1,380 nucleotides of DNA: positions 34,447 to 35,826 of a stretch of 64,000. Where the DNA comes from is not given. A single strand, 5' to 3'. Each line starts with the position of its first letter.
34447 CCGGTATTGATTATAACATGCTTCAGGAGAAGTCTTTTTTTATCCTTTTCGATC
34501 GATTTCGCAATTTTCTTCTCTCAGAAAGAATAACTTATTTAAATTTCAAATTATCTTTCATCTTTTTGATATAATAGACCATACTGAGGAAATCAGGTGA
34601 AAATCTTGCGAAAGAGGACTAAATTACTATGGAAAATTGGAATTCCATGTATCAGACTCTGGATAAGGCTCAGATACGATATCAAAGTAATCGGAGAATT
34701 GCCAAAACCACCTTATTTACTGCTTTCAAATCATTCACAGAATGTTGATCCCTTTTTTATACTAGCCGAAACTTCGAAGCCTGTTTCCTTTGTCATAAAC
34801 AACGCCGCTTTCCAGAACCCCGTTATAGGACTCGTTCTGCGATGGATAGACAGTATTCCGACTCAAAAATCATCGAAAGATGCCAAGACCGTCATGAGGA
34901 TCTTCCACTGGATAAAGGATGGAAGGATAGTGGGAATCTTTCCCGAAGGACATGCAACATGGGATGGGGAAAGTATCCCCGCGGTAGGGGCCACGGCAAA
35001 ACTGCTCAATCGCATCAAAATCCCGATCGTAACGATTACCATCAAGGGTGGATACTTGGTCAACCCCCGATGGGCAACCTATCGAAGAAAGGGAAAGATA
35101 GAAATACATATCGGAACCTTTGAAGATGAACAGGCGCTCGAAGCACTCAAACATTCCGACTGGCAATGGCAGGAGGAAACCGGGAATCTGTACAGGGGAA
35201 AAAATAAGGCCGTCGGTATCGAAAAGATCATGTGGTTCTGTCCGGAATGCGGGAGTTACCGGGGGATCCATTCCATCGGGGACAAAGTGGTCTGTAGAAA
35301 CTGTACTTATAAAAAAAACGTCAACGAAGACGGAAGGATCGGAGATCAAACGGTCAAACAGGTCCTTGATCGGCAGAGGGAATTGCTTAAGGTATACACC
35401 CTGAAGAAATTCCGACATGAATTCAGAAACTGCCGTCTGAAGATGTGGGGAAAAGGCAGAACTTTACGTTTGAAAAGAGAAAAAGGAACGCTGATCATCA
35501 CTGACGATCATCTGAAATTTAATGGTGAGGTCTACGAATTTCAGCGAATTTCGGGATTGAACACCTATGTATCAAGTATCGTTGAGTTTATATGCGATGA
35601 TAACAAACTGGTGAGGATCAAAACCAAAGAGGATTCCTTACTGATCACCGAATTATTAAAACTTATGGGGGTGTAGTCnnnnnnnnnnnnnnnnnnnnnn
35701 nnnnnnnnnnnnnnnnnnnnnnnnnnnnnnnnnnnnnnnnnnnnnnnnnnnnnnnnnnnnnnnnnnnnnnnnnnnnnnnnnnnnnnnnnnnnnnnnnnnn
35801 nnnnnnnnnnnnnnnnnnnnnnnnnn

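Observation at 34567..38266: Tightly coupled operon: zinc-ribbon-fused PlsC-like acyltransferase, GltS-like membrane protein, membrane GT2 glycosyltransferase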

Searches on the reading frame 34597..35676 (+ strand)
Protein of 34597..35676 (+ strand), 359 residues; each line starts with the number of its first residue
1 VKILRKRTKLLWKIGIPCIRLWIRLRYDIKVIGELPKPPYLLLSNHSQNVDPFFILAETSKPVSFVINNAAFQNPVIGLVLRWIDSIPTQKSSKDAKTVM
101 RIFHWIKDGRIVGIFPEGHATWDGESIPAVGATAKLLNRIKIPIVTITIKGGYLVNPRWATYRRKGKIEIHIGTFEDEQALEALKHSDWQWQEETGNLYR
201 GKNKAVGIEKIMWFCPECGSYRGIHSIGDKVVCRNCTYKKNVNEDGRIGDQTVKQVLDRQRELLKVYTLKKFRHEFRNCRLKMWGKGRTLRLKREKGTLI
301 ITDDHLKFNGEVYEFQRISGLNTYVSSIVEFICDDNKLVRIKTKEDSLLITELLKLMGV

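Call 4: search_protein_families(library=pfam, proteins=[window:34597-35676:+], max_evalue=0.1)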
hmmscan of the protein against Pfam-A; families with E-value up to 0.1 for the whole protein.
window:34597-35676:+ (359 aa): 4 families
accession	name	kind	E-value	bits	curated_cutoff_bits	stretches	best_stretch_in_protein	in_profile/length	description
PF01553.26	Acyltransferase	-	7.2e-15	55.4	23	1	34-150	9-132/132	Acyltransferase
PF02150.21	Zn_ribbon_RPB9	-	0.024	14.9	25.2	0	212-240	1-31/36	RNA polymerases M/15 Kd subunit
PF23458.2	DUF7130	-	0.033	14.5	35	1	203-240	44-80/89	Domain of unknown function (DUF7130)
PF02043.22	Bac_chlorC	-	0.041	14.4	25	1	109-145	13-49/80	Bacteriochlorophyll C binding protein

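Call 5: search_protein_families(library=ncbifam, proteins=[window:34597-35676:+], max_evalue=0.1)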
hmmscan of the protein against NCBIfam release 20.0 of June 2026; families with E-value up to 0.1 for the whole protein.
window:34597-35676:+ (359 aa): 8 families
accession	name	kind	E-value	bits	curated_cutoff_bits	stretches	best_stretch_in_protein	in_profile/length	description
NF006386.0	PRK08633.1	equivalog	9.1e-15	53.4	1221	1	22-151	422-553/1147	acyl-[ACP]--phospholipid O-acyltransferase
TIGR00530.1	AGP_acyltrn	subfamily_domain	1.6e-11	44.1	102.95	1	35-149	12-129/130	1-acylglycerol-3-phosphate O-acyltransferase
NF052553.1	LyOrLpactfOlsABRUA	equivalog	1.5e-05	24.3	300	1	28-127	54-153/263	lyso-ornithine lipid O-acyltransferase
NF047723.1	TransFacS4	equivalog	0.00012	22.5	120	1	212-245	1-32/90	transcription factor S4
NF005291.0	PRK06814.1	equivalog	0.00035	18.6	1349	1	37-151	453-565/1140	acyl-[ACP]--phospholipid O-acyltransferase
NF005959.0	PRK08043.1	equivalog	0.017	13.4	886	1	20-152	7-140/719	bifunctional acyl-ACP--phospholipid O-acyltransferase/long-chain-fatty-acid--ACP ligase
TIGR01384.1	TFS_arch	equivalog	0.041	14.6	64.75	1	214-248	2-34/101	transcription factor S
NF001669.0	PRK00432.1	equivalog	0.056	13.4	54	0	197-239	13-52/58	30S ribosomal protein S27ae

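Call 7: search_solved_structures(query=window:34597-35676:+, max_evalue=1)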
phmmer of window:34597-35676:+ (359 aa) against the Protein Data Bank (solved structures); distinct sequences matched with E-value up to 1: 6.
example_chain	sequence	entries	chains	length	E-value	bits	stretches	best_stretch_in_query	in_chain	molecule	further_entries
5kym_A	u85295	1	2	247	0.0015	20.8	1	28-172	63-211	1-acyl-sn-glycerol-3-phosphate acyltransferase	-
7oqy_Y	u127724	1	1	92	0.094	14.8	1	212-241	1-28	DNA-directed RNA polymerase, subunit M (RpoM-2)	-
1hdf_A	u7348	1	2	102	0.51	12.4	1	303-328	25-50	SPHERULIN 3A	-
1ag4_A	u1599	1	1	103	0.51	12.4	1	303-328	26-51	SPHERULIN 3A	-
7eu0_L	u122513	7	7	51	0.95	11.5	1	209-239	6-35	DNA-directed RNA polymerases II, IV and V subunit 12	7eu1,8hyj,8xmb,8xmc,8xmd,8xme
8hil_L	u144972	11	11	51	0.98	11.5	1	209-239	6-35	DNA-directed RNA polymerases II, IV and V subunit 12 | DNA-directed RNA polymerase II, IV and V subunit 12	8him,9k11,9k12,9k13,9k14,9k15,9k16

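Call 19: find_homologous_proteins(query=window:34597-35676:+)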
Query window:34597-35676:+ (359 aa): 30 proteins with E <= 0.001 among 2441 candidates.
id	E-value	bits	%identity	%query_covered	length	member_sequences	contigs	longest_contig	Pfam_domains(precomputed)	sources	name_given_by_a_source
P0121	5.5e-245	830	100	100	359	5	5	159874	PF01553.27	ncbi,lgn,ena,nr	ncbi:MAG TPA: lysophospholipid acyltransferase family protein [Thermotogota bacterium]|nr:lysophosph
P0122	9.0e-181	619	71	100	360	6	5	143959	PF01553.27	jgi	jgi:1-acyl-sn-glycerol-3-phosphate acyltransferase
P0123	1.3e-141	490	60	100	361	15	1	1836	PF01553.27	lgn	-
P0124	8.5e-140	484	59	99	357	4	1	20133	PF01553.27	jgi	-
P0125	3.5e-138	479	59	99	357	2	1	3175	PF01553.27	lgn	-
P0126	1.6e-135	470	58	99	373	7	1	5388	PF01553.27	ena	-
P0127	4.2e-135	468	58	99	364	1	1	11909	PF01553.27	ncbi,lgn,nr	ncbi:MAG: lysophospholipid acyltransferase family protein [Thermotogota bacterium]|nr:lysophospholip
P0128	2.5e-134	466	58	99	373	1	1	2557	PF01553.27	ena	-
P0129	9.0e-133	461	56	99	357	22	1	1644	PF01553.27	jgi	-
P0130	5.5e-130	452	58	95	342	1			PF01553.27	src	-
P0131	6.0e-125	435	56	95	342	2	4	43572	PF01553.27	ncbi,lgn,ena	-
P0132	1.2e-121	424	57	93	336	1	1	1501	PF01553.27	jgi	-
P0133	3.4e-100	354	45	98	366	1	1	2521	PF01553.27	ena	-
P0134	4.0e-98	347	44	98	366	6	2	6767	PF01553.27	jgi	-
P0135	2.9e-73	265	38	89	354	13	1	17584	PF01553.27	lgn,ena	-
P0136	1.1e-70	256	38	96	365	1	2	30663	PF01553.27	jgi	-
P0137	2.0e-56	210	40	69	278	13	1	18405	PF01553.27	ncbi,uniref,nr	ncbi:1-acyl-sn-glycerol-3-phosphate acyltransferase [Kosmotoga sp.]|uniref:lysophospholipid acyltran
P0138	3.9e-38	149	35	66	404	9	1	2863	PF01553.27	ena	-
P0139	3.3e-37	146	30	86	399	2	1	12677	PF01553.27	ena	-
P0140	5.1e-34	136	33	64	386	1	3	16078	PF01553.27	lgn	-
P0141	5.4e-34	136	29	91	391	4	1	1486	PF01553.27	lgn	-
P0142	2.4e-33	134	30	95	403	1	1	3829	PF01553.27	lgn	-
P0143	6.6e-33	132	33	67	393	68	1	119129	PF01553.27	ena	-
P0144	1.0e-31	128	34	61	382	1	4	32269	PF01553.27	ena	-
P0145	2.0e-30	124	32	63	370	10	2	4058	PF01553.27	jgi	jgi:1-acyl-sn-glycerol-3-phosphate acyltransferase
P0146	1.1e-29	122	31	58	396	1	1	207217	PF01553.27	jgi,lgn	jgi:hypothetical protein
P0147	7.0e-28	116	31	63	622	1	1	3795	PF09335.17,PF01553.27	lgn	-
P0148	1.2e-25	108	30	58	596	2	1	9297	PF09335.17,PF01553.27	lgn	-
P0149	8.8e-24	102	31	60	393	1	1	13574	PF01553.27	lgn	-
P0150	2.8e-23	101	29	58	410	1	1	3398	PF01553.27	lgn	-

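Call 33: predict_structure(alignment_id=A2)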
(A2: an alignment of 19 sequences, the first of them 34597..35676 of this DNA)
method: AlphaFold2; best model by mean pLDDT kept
length: 359 residues; sequences in the alignment: 19
mean_pLDDT: 86.9   pTM: 0.83
mean pLDDT of the five models: 86.9, 85.8, 84.3, 84.3, 83.4
residues with pLDDT >= 90: 196; 70-90: 128; 50-70: 32; < 50: 3
segments of 3 or more residues with pLDDT < 50: none
pLDDT, mean of each block of 10 residues (from residue 1): 61 80 90 93 87 82 79 64 72 68 88 86 84 82 94 93 94 92 93 95 96 96 96 98 95 97 93 90 74 82 92 90 85 83 93 93
secondary structure, 60 per line:
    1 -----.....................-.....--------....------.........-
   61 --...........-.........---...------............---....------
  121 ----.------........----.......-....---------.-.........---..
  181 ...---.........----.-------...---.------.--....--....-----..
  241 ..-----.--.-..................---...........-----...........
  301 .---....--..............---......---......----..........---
elements in order: H6-26 E28-32 E41-44 H51-59 E63-68 H69-73 H75-83 E87-89 H96-107 E111-114 H132-139 E144-150 H152-155 E167-175 H179-183 H188-195 E224-227 E230-233 E239-242 H253-270 E274-284 E290-301 E305-308 E311-314 E318-324 E328-333 E337-342 H347-356

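Call 44: search_protein_families(library=pfam, proteins=[P0147, P0148, P0143, P0139], max_evalue=0.01)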
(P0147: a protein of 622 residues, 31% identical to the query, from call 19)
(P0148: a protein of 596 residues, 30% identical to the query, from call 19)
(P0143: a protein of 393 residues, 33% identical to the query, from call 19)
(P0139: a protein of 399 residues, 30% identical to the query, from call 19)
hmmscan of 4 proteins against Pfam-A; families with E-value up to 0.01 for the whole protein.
P0147 (622 aa): 3 families
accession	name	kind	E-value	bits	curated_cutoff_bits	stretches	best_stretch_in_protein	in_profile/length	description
PF09335.16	VTT_dom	-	8.5e-12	46.1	33.9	1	76-191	4-121/123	VTT domain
PF01553.26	Acyltransferase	-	5.9e-10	39.5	23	1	260-381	3-128/132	Acyltransferase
PF22289.1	DmmA-like_C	-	0.0019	18.5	27.4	1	462-492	3-32/44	Dimethylamine monooxygenase subunit DmmA-like, C-terminal domain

P0148 (596 aa): 4 families
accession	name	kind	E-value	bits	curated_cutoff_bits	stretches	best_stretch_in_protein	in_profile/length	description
PF09335.16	VTT_dom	-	1.5e-11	45.3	33.9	1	47-162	4-121/123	VTT domain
PF01553.26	Acyltransferase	-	1.6e-10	41.4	23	1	230-351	2-127/132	Acyltransferase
PF22191.2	IBR_1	-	0.00038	20.7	27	1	433-458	5-30/47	IBR domain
PF22289.1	DmmA-like_C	-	0.0042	17.5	27.4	1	433-472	3-41/44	Dimethylamine monooxygenase subunit DmmA-like, C-terminal domain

P0143 (393 aa): 1 family
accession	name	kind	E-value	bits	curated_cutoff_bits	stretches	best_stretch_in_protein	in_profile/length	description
PF01553.26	Acyltransferase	-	2.7e-16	60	23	1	25-146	2-127/132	Acyltransferase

P0139 (399 aa): 4 families
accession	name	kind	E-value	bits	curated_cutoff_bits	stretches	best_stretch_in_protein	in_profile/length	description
PF01553.26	Acyltransferase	-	1.4e-16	61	23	1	32-152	2-127/132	Acyltransferase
PF12760.12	Zn_ribbon_IS1595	-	0.00058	20.2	25.4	1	234-258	20-45/46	Transposase zinc-ribbon domain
PF22191.2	IBR_1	-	0.007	16.7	27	0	234-259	5-30/47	IBR domain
PF18076.6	FGAR-AT_N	-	0.0099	16.3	26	0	218-273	25-81/115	Formylglycinamide ribonucleotide amidotransferase N-terminal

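Call 46: find_encoding_contigs(protein=P0148, flank=6000, max_places=2)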
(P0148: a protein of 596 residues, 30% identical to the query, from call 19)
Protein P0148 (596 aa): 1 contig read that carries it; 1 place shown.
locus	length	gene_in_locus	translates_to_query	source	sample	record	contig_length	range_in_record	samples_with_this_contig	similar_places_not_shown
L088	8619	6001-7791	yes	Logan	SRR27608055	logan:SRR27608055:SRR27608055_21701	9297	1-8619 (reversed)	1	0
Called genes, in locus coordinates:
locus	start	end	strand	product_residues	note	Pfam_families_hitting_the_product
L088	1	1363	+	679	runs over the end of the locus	?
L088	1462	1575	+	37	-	-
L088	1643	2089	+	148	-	-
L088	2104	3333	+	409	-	PF04055:Radical_SAM, PF13186:SPASM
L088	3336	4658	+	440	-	PF04055:Radical_SAM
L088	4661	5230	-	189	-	PF13302:Acetyltransf_3, PF13420:Acetyltransf_4, PF00583:Acetyltransf_1 (weak)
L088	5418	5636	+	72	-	-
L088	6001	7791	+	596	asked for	PF09335:VTT_dom, PF01553:Acyltransferase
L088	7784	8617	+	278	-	?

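Call 62: find_related_loci(query=A4, collection=metagenome_contigs, flank=4000)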
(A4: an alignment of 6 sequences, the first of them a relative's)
Query A4 (393 aa) in metagenome_contigs; peptide patterns used: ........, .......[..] (x = any residue, [..] = any of these).
329 stretches matched a pattern; 99 encode a relative of the query (tblastn E <= 1e-3); the best 80 are kept; 80 distinct loci.
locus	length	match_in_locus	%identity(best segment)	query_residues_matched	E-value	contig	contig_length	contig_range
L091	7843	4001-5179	100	1-393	0e+0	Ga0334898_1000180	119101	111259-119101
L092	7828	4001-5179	100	1-393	0e+0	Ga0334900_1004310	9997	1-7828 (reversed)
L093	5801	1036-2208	91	1-391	0e+0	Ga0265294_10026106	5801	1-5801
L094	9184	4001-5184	90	1-391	0e+0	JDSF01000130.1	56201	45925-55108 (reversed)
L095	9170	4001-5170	65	1-390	2e-180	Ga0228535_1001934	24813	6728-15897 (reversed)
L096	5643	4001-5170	65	1-390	1e-180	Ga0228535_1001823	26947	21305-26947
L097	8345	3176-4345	65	1-390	6e-179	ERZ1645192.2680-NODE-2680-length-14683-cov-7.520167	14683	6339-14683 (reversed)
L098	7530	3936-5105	65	1-390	3e-178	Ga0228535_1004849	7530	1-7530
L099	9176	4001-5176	64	1-392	3e-173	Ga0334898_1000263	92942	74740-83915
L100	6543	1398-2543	64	1-382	2e-171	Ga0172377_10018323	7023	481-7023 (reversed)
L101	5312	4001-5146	63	1-382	1e-170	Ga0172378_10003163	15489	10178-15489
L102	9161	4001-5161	62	1-390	3e-168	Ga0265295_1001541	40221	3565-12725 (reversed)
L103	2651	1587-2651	65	1-355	2e-171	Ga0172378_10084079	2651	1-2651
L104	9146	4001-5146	62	1-382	5e-158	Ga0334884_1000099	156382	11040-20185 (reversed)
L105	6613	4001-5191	53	1-389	9e-147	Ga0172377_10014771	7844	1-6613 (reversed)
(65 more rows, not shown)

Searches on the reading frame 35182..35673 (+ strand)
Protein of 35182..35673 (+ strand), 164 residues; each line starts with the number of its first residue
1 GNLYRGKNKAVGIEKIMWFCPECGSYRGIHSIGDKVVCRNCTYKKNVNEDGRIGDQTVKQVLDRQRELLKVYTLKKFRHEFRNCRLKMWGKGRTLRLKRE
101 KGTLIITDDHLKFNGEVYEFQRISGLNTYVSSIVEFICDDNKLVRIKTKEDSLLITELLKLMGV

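Call 59: search_protein_representatives(alignment_id=A3)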
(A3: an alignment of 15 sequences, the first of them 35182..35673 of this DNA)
Query: 15 sequences, 178 profile positions. Proteins with E-value up to 0.001 (for the whole library): 2232; up to 1e-10: 1476; up to 1e-30: 43. The best 150 are listed.
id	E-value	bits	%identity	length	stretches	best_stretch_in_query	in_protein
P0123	2.9e-48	180.8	-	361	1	1-164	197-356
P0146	2.6e-44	167.9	-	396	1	1-176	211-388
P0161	3.3e-38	148.0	-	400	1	3-173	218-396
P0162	7.7e-38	146.8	-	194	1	1-167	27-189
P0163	1.5e-37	145.9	-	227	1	2-176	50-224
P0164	2.0e-36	142.2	-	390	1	1-171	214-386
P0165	2.2e-36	142.1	-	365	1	2-175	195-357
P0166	5.6e-36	140.8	-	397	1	2-170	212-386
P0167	6.9e-36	140.5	-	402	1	2-175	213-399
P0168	2.3e-35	138.8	-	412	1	2-171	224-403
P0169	3.3e-34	135.0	-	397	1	2-176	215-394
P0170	3.8e-34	134.8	-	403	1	2-173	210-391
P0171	4.5e-34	134.5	-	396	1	1-172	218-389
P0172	6.3e-34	134.1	-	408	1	2-170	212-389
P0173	1.5e-33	132.8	-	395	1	2-171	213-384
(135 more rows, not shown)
